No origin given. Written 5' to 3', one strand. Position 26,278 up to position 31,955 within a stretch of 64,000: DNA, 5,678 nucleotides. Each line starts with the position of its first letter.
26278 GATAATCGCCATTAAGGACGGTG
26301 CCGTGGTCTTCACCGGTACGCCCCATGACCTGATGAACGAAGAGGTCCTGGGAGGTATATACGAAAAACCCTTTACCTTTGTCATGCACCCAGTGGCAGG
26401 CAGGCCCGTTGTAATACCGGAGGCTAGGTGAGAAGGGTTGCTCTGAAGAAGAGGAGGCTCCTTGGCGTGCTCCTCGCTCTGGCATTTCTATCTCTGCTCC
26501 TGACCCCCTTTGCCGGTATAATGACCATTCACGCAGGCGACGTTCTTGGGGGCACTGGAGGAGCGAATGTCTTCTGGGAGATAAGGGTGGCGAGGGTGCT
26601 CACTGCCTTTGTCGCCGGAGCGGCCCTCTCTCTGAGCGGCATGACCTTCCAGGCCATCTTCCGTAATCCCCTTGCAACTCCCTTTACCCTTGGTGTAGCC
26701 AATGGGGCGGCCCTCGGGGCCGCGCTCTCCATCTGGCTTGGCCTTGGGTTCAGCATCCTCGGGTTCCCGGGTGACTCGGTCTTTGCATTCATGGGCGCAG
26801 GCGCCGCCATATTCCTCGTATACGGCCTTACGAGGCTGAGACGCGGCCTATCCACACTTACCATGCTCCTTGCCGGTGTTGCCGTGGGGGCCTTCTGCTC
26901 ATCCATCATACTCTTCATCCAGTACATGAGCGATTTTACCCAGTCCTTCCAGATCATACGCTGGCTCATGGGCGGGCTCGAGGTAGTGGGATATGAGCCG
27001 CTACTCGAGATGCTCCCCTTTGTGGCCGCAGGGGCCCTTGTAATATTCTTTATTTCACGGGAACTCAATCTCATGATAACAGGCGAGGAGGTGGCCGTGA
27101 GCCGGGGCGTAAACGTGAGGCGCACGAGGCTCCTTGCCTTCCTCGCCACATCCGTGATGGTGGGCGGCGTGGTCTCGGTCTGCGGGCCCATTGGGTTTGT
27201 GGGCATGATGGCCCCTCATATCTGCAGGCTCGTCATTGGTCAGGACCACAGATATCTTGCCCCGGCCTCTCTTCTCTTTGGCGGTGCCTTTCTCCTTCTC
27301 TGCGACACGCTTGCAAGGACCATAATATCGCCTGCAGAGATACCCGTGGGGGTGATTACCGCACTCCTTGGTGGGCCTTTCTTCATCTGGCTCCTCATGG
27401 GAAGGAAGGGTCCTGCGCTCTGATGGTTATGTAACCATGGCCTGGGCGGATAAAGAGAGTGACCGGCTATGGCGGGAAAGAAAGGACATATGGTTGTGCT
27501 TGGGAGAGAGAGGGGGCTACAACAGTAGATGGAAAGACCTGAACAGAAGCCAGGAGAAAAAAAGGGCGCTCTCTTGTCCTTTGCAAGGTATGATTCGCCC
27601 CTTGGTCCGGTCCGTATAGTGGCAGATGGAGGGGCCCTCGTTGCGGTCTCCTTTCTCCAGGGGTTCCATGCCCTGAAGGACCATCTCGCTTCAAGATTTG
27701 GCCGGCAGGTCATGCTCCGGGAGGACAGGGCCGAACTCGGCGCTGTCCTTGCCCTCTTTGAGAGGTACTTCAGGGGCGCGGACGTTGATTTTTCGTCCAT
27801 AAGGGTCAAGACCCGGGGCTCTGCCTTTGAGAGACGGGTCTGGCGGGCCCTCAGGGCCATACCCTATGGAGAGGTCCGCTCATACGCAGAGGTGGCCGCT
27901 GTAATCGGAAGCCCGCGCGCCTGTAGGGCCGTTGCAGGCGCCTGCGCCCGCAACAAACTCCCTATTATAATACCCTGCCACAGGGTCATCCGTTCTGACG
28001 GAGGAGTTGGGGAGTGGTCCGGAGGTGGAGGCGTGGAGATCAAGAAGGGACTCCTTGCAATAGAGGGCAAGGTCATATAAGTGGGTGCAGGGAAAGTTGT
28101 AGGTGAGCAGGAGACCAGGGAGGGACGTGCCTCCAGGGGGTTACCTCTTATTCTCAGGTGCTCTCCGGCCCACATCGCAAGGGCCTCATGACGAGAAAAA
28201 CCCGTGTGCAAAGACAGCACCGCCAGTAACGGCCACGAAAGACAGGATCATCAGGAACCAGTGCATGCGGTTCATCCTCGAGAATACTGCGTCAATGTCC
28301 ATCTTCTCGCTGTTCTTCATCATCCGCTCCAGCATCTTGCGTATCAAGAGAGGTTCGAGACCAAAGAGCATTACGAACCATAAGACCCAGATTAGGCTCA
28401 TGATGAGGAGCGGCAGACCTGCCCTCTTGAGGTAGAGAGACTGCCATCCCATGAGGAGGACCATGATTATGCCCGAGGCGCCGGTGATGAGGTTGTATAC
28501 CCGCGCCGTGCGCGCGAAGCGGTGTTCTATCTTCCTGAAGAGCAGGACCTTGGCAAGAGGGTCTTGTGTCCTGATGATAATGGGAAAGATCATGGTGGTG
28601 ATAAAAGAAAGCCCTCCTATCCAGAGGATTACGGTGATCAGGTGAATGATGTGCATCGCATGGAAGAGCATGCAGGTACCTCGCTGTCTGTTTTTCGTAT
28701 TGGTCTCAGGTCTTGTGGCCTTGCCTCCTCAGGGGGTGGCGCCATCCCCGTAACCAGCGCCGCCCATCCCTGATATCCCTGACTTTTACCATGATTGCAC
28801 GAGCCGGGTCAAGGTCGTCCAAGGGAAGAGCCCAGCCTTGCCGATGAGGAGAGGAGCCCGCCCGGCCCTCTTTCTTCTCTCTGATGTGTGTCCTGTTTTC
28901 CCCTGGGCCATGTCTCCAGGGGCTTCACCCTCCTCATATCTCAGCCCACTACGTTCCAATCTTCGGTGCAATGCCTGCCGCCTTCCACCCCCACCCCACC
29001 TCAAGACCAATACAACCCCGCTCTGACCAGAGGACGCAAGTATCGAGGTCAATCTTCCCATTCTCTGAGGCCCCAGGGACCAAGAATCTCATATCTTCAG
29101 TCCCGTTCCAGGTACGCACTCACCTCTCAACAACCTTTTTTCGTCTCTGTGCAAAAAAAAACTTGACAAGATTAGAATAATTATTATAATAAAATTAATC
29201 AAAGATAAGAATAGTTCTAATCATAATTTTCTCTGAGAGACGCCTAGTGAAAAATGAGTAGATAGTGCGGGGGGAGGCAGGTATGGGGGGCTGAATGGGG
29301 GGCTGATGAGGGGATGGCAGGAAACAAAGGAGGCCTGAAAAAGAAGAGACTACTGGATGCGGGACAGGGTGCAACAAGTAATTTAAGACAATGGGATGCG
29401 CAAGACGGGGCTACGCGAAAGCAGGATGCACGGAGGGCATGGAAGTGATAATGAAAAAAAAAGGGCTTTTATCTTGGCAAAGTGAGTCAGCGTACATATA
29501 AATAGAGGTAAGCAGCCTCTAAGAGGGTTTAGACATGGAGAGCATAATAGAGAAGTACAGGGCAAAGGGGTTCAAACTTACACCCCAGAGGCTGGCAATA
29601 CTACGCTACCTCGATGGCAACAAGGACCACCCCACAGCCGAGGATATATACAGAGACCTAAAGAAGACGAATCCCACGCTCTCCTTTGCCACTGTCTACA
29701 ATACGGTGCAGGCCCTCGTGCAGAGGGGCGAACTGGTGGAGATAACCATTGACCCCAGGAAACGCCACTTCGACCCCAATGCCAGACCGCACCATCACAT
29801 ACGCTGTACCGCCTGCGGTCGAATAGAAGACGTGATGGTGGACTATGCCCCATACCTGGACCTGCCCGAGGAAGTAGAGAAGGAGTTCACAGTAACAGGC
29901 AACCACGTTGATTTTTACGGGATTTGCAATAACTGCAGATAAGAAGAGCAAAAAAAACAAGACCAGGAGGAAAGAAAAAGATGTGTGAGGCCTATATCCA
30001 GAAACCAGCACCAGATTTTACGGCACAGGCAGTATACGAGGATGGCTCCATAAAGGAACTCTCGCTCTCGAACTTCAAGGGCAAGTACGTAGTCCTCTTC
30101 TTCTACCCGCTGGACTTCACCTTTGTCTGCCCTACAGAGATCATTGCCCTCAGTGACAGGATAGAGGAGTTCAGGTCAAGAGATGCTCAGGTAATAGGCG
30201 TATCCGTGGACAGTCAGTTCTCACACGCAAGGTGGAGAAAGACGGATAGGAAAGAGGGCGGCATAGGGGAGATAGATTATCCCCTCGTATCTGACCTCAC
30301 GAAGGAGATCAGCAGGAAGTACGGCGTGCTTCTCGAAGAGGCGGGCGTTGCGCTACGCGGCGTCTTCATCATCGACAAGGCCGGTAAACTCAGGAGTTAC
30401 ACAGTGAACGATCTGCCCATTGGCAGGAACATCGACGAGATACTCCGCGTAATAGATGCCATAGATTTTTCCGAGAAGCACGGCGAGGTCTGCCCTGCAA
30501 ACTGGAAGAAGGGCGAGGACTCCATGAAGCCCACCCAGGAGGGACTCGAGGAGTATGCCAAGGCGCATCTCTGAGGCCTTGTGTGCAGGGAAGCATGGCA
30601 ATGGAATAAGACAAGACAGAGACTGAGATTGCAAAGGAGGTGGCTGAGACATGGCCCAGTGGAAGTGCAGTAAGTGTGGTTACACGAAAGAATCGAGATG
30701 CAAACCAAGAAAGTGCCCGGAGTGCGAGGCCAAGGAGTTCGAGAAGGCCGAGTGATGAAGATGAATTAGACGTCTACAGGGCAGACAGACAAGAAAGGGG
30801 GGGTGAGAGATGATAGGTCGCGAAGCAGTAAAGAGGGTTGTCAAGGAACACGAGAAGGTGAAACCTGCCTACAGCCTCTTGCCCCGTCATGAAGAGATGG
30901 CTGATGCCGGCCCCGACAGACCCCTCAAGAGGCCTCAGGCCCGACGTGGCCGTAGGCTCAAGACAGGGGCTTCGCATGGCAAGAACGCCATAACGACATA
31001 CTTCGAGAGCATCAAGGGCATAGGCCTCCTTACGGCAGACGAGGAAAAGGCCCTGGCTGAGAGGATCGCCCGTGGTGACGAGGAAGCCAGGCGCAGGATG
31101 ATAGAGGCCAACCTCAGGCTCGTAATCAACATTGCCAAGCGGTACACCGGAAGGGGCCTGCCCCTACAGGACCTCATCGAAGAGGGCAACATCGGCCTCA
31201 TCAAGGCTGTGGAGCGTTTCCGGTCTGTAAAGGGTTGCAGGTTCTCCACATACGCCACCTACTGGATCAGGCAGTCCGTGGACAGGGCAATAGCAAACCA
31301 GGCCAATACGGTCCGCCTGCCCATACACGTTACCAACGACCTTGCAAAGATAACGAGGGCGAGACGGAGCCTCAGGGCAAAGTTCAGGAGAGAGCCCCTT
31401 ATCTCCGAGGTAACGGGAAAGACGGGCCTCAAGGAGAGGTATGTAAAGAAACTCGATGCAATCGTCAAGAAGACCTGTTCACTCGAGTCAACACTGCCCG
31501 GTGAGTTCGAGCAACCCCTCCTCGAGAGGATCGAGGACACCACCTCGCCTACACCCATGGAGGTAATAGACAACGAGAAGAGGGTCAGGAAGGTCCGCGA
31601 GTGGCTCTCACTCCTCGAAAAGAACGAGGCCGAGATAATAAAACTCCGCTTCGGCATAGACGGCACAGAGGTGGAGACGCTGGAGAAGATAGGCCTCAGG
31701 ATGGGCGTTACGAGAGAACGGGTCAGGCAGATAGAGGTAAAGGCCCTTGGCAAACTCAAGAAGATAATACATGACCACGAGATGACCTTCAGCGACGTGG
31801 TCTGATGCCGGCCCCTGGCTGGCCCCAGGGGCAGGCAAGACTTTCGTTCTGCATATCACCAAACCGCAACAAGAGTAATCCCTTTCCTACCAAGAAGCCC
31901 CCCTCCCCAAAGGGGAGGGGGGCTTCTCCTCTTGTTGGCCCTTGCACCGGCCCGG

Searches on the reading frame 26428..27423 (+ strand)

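Call 45: search_protein_families(library=pfam, proteins=[window:26428-27423:+], max_evalue=0.00001)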
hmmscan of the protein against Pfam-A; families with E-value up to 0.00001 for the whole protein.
window:26428-27423:+ (331 aa): 1 family
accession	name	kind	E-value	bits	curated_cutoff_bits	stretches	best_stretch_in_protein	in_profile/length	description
PF01032.23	FecCD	-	1.9e-90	303.5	26.5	1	20-324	3-310/311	FecCD transport family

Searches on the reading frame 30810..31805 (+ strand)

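Call 45: search_protein_families(library=pfam, proteins=[window:30810-31805:+], max_evalue=0.00001)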
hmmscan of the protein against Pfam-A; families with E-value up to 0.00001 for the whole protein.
window:30810-31805:+ (331 aa): 4 families
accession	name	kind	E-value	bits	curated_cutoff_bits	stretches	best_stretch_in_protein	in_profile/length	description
PF04542.20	Sigma70_r2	-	1.7e-19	69.8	24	1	97-165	1-69/71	Sigma-70 region 2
PF04545.22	Sigma70_r4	-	6.5e-14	51.6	24.1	1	265-318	1-50/50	Sigma-70, region 4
PF00140.25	Sigma70_r1_2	-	3.3e-08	33.8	22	1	60-92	2-34/34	Sigma-70 factor, region 1.2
PF04539.22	Sigma70_r3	-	1.2e-07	32.2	25.3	1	178-251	3-76/78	Sigma-70 region 3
